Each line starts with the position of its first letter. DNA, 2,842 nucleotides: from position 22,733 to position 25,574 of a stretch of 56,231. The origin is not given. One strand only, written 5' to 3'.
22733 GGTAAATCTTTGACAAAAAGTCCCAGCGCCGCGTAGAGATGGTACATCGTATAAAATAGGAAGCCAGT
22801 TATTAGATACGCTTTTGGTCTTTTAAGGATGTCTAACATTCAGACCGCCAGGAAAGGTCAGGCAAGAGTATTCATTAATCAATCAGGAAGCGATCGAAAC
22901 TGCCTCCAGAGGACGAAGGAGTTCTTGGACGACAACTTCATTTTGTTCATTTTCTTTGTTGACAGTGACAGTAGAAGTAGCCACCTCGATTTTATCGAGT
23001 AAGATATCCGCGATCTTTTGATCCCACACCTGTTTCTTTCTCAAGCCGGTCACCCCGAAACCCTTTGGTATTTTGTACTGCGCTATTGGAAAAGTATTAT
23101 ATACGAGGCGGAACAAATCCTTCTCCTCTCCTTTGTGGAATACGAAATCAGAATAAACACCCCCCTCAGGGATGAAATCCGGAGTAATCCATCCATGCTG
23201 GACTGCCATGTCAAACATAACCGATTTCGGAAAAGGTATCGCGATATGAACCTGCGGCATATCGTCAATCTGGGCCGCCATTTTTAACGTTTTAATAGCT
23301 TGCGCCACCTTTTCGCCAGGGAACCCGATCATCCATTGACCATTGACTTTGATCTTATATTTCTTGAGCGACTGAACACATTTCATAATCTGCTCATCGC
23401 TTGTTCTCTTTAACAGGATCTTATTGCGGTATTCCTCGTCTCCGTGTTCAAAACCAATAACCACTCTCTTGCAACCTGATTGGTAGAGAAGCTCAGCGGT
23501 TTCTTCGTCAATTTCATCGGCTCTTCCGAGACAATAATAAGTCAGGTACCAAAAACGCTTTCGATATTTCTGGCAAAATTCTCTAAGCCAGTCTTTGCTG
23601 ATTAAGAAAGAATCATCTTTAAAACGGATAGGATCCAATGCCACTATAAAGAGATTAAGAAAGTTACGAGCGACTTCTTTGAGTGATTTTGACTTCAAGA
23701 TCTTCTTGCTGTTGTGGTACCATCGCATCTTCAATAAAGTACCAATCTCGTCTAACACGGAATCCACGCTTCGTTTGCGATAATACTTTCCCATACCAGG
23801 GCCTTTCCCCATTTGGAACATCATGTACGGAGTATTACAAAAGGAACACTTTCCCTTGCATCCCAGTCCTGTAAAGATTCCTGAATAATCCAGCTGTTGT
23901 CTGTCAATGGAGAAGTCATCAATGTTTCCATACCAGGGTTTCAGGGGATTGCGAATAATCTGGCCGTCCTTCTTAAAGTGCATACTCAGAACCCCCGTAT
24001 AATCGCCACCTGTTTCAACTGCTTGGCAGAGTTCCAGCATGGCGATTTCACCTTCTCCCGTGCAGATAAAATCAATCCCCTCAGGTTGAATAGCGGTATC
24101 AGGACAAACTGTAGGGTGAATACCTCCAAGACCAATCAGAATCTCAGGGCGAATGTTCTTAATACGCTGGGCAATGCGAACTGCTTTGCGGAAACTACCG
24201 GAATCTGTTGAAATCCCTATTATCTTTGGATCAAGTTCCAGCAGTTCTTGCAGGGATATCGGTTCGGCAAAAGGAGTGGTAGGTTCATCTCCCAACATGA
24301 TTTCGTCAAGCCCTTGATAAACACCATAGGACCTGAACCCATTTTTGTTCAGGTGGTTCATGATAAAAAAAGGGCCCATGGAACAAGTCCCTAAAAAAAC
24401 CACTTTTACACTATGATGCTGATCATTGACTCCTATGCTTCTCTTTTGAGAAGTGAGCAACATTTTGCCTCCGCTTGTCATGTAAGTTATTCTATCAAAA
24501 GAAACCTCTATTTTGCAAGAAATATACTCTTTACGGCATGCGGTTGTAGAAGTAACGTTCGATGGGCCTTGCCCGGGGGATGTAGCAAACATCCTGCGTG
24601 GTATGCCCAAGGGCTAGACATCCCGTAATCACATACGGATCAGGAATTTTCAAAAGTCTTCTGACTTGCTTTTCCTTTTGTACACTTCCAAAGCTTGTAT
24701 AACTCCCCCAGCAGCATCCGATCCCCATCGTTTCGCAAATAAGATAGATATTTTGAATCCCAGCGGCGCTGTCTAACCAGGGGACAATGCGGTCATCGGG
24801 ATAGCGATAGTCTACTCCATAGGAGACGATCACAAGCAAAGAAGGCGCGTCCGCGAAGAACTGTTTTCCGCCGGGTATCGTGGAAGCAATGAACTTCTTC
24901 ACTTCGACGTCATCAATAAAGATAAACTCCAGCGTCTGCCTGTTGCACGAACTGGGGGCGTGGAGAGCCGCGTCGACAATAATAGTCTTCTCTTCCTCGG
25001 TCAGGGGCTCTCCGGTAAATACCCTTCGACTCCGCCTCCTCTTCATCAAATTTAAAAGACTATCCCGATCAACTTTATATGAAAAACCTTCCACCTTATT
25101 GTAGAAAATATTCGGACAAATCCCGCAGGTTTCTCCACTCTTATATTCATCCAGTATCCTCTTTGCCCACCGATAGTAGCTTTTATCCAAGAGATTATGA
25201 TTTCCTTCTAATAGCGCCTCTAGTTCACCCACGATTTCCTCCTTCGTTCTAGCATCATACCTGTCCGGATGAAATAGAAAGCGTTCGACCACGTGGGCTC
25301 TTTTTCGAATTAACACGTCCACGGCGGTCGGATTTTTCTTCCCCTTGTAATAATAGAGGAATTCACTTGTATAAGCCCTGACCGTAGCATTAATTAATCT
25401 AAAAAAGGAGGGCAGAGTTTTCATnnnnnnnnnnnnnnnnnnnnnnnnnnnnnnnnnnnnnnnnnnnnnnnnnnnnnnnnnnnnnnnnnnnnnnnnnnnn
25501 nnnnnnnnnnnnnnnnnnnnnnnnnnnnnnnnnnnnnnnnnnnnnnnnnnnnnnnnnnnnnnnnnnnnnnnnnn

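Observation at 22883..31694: Nonulosonic-acid operon extended by a B12-radical SAM enzyme, an extended nitroreductase and an unknown 461-aa protein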

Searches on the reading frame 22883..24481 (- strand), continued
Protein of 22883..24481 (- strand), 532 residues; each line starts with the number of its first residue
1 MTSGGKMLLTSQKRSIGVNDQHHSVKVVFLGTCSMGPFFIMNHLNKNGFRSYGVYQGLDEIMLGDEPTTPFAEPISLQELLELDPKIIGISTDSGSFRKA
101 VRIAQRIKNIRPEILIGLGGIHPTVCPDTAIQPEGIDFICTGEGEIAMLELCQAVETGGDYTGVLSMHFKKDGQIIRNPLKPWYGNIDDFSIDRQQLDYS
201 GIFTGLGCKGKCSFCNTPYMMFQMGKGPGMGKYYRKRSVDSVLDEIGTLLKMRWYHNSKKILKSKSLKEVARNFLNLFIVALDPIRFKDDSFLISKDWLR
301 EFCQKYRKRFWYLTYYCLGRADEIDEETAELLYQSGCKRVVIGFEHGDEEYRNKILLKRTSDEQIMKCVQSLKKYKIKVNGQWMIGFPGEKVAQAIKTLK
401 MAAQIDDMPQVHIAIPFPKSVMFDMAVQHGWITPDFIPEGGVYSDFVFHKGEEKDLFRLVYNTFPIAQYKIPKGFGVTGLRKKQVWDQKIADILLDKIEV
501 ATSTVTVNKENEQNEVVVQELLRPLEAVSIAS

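Call 67: find_encoding_contigs(protein=P0263, flank=10000, max_places=2)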
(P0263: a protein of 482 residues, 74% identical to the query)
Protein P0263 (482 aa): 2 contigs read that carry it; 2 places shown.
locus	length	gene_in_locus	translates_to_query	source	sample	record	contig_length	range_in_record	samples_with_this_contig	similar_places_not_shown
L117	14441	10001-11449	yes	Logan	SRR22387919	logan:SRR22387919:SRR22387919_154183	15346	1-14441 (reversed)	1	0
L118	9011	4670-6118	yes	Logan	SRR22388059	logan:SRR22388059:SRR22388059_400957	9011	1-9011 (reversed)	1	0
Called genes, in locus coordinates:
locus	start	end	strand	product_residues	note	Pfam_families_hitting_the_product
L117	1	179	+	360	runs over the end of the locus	?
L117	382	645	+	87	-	PF00132:Hexapep, PF14602:Hexapep_2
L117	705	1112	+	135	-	PF04321:RmlD_sub_bind (faint), PF16363:GDP_Man_Dehyd (faint), PF01370:Epimerase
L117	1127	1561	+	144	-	-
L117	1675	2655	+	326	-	-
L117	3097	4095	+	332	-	-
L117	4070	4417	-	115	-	-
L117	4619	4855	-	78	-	-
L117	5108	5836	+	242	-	PF13480:Acetyltransf_6 (faint), PF13302:Acetyltransf_3 (weak), PF00583:Acetyltransf_1, PF13508:Acetyltransf_7 (weak), PF08445:FR47 (weak)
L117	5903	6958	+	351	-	PF01041:DegT_DnrJ_EryC1, PF00266:Aminotran_5 (weak)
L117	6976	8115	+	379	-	PF02350:Epimerase_2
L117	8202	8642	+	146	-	PF05523:FdtA (weak), PF14667:Polysacc_synt_C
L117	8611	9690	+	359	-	PF05368:NmrA, PF01073:3Beta_HSD, PF01370:Epimerase, PF02719:Polysacc_synt_2, PF07993:NAD_binding_4, PF13460:NAD_binding_10, PF16363:GDP_Man_Dehyd, PF08485:Polysacc_syn_2C, +2 more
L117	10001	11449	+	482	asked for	PF02310:B12-binding, PF04055:Radical_SAM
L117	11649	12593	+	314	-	-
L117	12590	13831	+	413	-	PF13489:Methyltransf_23, PF13847:Methyltransf_31, PF08241:Methyltransf_11, PF08242:Methyltransf_12, PF13649:Methyltransf_25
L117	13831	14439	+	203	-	?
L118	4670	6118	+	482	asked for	PF02310:B12-binding, PF04055:Radical_SAM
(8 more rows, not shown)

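Call 84: search_solved_structures(query=window:22883-24481:-, max_evalue=0.01)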
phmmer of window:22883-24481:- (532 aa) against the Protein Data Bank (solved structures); distinct sequences matched with E-value up to 0.01: 3.
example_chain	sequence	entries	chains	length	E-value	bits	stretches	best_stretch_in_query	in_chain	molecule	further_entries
6fd2_B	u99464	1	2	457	1.4e-11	46.6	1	268-433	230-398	Putative apramycin biosynthetic oxidoreductase 4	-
9ccb_A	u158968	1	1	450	6.3e-07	31.2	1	339-425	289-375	Radical SAM core domain-containing protein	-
7kdx_A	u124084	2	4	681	2.1e-05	26.2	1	78-179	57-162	Methyltransferase TokK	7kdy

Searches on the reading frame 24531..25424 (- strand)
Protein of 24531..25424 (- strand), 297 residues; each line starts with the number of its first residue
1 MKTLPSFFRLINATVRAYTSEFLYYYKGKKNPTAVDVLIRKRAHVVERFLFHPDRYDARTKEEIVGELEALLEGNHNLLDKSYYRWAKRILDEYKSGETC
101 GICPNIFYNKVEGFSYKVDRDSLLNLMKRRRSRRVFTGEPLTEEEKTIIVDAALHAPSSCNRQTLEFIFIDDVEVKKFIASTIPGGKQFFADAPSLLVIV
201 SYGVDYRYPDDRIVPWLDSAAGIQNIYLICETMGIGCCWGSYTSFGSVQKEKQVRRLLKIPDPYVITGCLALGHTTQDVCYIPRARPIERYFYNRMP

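Call 4: search_protein_families(library=pfam, proteins=[window:24531-25424:-], max_evalue=0.01)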
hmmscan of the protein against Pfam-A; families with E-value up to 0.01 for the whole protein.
window:24531-25424:- (297 aa): 2 families
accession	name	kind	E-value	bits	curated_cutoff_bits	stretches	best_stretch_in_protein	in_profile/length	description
PF00881.29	Nitroreductase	-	6.2e-24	85.5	23.5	2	187-274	84-167/167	Nitroreductase family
PF14512.11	TM1586_NiRdase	-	3.5e-06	27.2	27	0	147-176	161-190/215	Putative TM nitroreductase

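Call 5: search_protein_families(library=ncbifam, proteins=[window:24531-25424:-], max_evalue=0.01)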
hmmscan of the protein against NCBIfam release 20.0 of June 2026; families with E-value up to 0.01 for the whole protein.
window:24531-25424:- (297 aa): 5 families
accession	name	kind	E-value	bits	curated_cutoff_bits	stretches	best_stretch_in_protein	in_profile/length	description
NF008033.1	PRK10765.1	equivalog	1e-11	44.8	223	1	122-284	3-169/240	oxygen-insensitive NADPH nitroreductase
TIGR02476.1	BluB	equivalog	2.4e-11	43.4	150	2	119-180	5-66/205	5,6-dimethylbenzimidazole synthase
TIGR03553.1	F420_FbiB_CTERM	equivalog_domain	1.8e-09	37.7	249.55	1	206-280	104-180/194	F420 biosynthesis protein FbiB, C-terminal domain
NF009810.0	PRK13294.1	equivalog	4e-08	32.6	304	1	217-279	376-434/449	coenzyme F420-0:L-glutamate ligase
NF003768.0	PRK05365.1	equivalog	2.7e-06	27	152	1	117-215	8-106/200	malonic semialdehyde reductase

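Call 30: search_solved_structures(query=window:24531-25424:-, max_evalue=0.01)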
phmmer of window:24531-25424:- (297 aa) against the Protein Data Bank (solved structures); distinct sequences matched with E-value up to 0.01: 32.
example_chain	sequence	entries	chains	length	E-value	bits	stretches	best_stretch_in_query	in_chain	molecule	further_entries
4eo3_A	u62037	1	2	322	3.2e-14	56.1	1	117-290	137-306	Bacterioferritin comigratory protein/NADH dehydrogenase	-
8cqu_A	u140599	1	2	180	6.5e-14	55.1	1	123-275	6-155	Putative NADH dehydrogenase/NAD(P)H nitroreductase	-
5j6c_A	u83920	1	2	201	1.3e-13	54.1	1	104-278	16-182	Putative reductase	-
3m5k_A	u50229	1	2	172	1.7e-09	40.6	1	124-277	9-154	Putative NADH dehydrogenase/NAD(P)H nitroreductase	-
4g8s_A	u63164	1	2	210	4.1e-09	39.3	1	124-280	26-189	Nitroreductase family protein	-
1bkj_A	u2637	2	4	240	2.1e-08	37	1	128-284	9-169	NADPH-FLAVIN OXIDOREDUCTASE | FLAVIN REDUCTASE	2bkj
8cqt_A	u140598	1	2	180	2.4e-08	36.8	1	124-278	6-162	Putative NADH dehydrogenase/NAD(P)H nitroreductase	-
5uu6_A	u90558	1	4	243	4.7e-08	35.9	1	125-284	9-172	NADPH-flavin oxidoreductase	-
3ek3_A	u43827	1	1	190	8.1e-08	35.1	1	122-277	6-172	Nitroreductase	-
3g14_A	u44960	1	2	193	1.5e-07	34.2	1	125-275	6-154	Nitroreductase family protein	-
5hdj_A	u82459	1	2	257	6.5e-07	32.1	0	213-283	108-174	NfrA1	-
3kwk_A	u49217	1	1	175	8.1e-07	31.8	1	124-265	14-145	Putative NADH dehydrogenase/NAD(P)H nitroreductase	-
4dn2_A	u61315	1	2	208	1.5e-06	30.9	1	124-291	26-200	Nitroreductase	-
1zch_A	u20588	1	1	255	1.6e-06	30.8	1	127-199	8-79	Hypothetical oxidoreductase ycnD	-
5j62_A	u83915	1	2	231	5.7e-06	29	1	122-181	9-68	Putative reductase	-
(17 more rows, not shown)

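Call 66: search_protein_families(library=padloc, proteins=[window:24531-25424:-], max_evalue=0.01)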
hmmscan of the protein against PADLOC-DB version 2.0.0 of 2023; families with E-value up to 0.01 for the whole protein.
window:24531-25424:- (297 aa): 0 families

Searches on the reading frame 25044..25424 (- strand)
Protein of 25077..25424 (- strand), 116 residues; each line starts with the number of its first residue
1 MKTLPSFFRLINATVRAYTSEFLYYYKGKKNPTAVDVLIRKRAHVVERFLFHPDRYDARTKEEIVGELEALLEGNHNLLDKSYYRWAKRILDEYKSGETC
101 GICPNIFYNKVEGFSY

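Call 51: search_protein_families(library=pfam, proteins=[window:25077-25424:-], max_evalue=10)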
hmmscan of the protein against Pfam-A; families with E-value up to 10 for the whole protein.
window:25077-25424:- (116 aa): 0 families

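Call 65: search_solved_structures(query=A5, max_evalue=10)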
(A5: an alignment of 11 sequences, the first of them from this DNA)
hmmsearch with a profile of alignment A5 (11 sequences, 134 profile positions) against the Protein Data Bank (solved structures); distinct sequences matched with E-value up to 10: 1.
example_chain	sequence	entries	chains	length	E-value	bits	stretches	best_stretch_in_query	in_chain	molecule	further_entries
6tdu_AJ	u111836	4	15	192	0.82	12.8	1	52-94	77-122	p18 | Ribonucleoprotein P18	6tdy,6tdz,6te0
